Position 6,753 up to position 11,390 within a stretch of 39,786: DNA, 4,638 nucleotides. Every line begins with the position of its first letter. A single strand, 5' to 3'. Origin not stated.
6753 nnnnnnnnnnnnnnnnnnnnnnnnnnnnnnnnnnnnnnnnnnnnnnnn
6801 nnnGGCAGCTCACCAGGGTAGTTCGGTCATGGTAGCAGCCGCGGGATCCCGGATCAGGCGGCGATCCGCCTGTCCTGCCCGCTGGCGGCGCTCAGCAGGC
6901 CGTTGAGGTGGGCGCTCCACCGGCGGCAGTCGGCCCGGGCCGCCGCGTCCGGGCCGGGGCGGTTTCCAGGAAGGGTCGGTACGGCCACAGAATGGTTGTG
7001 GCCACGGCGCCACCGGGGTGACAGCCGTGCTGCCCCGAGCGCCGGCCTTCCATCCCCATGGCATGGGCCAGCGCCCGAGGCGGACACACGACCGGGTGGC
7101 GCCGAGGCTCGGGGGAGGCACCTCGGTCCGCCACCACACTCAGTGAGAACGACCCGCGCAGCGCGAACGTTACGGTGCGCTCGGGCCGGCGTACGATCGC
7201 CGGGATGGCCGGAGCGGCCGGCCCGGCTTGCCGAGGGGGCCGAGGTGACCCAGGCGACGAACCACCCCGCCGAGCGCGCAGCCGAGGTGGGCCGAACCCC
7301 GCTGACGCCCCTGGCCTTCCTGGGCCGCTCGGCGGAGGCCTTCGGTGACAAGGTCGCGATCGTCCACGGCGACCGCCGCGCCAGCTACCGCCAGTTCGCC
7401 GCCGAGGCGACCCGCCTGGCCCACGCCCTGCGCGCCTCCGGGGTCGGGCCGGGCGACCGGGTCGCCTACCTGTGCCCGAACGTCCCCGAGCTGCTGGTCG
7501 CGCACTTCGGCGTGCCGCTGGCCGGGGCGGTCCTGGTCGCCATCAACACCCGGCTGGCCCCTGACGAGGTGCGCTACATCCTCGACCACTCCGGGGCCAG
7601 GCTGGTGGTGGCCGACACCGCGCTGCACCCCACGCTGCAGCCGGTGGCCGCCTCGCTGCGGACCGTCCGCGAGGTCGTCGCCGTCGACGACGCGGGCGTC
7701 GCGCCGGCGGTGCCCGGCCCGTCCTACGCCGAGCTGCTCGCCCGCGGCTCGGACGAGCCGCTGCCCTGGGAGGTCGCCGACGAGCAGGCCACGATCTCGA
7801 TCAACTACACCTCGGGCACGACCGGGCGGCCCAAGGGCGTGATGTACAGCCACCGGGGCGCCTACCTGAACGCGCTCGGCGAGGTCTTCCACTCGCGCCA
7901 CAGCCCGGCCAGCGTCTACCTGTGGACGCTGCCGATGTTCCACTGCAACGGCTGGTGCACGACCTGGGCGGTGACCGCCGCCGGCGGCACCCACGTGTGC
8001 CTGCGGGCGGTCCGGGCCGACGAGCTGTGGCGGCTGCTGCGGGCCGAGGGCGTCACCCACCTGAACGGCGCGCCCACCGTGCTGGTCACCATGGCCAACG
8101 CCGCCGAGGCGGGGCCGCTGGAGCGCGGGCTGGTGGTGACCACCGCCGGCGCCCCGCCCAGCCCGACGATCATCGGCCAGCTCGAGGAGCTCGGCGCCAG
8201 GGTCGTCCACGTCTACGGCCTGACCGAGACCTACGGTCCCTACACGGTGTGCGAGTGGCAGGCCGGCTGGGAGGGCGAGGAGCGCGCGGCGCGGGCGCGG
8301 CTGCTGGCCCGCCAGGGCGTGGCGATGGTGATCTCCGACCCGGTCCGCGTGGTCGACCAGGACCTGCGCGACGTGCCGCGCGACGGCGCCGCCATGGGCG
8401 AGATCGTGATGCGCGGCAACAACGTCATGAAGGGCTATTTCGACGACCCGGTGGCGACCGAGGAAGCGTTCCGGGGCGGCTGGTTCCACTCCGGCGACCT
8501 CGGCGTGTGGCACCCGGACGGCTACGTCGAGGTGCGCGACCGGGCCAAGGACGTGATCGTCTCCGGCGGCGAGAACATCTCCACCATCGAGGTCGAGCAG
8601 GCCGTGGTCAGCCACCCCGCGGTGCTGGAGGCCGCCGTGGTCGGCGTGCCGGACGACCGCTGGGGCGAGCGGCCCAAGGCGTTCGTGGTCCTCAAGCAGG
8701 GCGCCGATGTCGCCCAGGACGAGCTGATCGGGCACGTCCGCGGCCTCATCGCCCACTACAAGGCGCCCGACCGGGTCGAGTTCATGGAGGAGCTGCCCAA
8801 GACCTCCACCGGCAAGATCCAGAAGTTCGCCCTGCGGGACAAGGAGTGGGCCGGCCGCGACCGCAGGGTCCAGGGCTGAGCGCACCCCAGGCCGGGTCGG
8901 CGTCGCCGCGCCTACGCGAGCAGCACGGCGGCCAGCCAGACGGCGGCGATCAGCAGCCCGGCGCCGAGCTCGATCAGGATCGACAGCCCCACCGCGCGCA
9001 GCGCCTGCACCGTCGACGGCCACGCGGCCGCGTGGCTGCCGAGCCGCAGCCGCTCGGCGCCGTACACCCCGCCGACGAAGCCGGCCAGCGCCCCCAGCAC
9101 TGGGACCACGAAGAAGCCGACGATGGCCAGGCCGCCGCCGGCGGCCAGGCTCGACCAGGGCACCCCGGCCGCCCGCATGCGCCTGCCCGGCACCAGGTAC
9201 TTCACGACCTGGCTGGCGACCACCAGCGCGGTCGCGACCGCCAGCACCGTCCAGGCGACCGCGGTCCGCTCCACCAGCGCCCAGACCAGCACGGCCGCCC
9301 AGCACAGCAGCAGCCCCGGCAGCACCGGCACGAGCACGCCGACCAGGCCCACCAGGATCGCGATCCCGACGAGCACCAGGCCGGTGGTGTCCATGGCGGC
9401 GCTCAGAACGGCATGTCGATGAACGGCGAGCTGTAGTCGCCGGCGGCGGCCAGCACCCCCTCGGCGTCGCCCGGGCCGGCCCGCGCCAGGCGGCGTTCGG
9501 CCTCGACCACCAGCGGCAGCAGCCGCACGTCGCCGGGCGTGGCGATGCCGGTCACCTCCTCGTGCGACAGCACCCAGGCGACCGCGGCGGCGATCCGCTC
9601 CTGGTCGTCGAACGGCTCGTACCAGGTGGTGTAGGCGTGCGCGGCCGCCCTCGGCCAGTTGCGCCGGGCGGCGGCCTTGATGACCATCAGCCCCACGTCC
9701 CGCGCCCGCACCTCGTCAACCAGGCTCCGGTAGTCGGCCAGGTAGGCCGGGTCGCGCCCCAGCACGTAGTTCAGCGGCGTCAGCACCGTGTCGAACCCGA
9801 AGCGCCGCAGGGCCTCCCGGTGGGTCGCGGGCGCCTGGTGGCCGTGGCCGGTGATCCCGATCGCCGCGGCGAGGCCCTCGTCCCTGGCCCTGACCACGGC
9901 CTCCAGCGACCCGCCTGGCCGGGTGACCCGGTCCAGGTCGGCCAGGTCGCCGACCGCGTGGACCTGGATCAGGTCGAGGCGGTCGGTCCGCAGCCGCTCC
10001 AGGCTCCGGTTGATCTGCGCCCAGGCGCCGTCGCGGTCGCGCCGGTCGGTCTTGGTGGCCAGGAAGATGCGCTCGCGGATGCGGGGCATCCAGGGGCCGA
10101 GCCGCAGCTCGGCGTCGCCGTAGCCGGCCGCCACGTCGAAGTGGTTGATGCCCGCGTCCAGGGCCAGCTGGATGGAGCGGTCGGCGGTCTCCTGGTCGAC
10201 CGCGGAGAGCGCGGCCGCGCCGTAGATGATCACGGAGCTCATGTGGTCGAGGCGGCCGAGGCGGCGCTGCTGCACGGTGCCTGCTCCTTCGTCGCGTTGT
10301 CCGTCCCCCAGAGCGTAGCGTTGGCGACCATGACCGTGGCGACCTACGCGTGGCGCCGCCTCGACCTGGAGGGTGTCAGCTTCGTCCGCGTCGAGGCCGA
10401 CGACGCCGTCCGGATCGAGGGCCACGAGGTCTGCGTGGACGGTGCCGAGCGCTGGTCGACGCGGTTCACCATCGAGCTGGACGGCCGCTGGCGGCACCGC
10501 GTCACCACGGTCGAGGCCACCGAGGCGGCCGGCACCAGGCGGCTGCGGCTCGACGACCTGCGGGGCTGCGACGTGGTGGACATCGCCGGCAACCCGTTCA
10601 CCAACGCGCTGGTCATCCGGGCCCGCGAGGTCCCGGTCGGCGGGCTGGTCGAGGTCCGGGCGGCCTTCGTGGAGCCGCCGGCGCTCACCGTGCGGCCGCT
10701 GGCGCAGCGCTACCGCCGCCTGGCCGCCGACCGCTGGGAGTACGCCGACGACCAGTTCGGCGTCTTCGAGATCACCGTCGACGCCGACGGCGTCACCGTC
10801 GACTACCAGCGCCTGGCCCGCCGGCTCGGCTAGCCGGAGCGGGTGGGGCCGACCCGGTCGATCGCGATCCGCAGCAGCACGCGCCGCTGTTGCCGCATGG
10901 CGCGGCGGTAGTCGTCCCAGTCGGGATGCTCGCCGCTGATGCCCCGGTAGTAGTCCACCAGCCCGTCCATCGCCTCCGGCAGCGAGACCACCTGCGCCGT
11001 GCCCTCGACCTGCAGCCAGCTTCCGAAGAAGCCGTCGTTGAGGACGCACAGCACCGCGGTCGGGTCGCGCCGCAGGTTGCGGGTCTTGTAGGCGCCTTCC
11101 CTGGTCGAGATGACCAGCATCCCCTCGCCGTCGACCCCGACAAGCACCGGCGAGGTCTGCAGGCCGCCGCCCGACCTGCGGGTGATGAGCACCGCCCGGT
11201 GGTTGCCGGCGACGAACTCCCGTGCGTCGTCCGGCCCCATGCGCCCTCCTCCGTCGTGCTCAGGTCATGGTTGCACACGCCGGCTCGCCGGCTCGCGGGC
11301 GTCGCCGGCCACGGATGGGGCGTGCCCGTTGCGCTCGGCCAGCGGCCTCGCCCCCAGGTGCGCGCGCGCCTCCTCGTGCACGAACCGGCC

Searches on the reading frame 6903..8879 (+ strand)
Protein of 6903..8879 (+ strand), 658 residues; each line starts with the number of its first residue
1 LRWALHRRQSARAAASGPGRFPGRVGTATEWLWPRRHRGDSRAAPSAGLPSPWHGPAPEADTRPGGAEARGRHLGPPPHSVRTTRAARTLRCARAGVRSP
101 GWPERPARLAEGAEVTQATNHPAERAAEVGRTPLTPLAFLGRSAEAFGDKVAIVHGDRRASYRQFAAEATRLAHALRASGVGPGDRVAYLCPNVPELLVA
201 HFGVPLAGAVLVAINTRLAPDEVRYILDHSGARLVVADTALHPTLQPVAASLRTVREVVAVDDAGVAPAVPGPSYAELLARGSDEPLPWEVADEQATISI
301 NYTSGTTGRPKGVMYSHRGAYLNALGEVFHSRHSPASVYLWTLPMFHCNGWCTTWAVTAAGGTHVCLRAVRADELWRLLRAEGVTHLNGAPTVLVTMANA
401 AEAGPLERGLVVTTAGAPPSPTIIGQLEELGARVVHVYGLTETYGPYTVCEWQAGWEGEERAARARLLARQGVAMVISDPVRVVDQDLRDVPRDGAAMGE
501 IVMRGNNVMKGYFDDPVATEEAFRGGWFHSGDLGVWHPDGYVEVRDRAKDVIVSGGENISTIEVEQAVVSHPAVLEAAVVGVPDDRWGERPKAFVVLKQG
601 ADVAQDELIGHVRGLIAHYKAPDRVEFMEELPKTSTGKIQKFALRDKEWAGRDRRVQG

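Call 38: search_protein_families(library=pfam, proteins=[window:6903-8879:+], max_evalue=0.0001)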
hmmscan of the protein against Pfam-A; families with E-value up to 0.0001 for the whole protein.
window:6903-8879:+ (658 aa): 2 families
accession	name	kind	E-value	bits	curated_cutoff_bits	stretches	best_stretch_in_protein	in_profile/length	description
PF00501.34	AMP-binding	-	1.5e-85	287.8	29.9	1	142-513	3-384/384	AMP-binding enzyme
PF13193.12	AMP-binding_C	-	8.9e-27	94.3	24.5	1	563-638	1-76/76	AMP-binding enzyme C-terminal domain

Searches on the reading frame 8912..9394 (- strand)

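Call 38: search_protein_families(library=pfam, proteins=[window:8912-9394:-], max_evalue=0.0001)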
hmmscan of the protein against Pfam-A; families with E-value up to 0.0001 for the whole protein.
window:8912-9394:- (160 aa): 1 family
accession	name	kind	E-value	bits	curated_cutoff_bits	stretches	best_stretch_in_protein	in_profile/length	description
PF04306.18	DUF456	-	1.7e-33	116.3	29.4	1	21-156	1-138/139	Protein of unknown function (DUF456)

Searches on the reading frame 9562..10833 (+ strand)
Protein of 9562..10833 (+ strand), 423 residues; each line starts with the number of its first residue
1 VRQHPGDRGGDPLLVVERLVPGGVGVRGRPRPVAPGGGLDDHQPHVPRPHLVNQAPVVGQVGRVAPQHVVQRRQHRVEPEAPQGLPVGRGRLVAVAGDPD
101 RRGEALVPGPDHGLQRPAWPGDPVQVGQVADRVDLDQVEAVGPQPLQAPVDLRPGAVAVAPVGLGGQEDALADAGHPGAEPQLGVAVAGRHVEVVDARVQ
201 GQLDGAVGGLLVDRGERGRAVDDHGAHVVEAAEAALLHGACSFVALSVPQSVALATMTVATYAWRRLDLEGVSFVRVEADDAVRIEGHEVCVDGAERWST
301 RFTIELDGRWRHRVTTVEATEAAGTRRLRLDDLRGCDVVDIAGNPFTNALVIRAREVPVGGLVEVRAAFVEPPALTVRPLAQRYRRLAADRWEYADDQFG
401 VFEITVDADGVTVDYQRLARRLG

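Call 38: search_protein_families(library=pfam, proteins=[window:9562-10833:+], max_evalue=0.0001)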
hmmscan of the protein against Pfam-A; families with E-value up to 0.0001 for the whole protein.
window:9562-10833:+ (423 aa): 1 family
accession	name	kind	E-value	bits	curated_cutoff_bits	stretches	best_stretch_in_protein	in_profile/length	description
PF06475.18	Glycolipid_bind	-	1.4e-25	90.4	25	1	263-421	3-180/180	Putative glycolipid-binding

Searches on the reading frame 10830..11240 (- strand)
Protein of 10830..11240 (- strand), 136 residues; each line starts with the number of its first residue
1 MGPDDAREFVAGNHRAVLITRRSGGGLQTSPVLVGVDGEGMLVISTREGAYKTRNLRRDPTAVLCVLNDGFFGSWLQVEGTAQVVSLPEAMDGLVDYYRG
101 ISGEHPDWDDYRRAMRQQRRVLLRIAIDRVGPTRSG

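Call 38: search_protein_families(library=pfam, proteins=[window:10830-11240:-], max_evalue=0.0001)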
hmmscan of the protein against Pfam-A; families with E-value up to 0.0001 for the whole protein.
window:10830-11240:- (136 aa): 1 family
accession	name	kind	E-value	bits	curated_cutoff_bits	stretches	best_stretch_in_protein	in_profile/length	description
PF01243.27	PNPOx_N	-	6.2e-13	49.6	28.1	1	4-130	3-116/120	Pyridoxamine 5'-phosphate oxidase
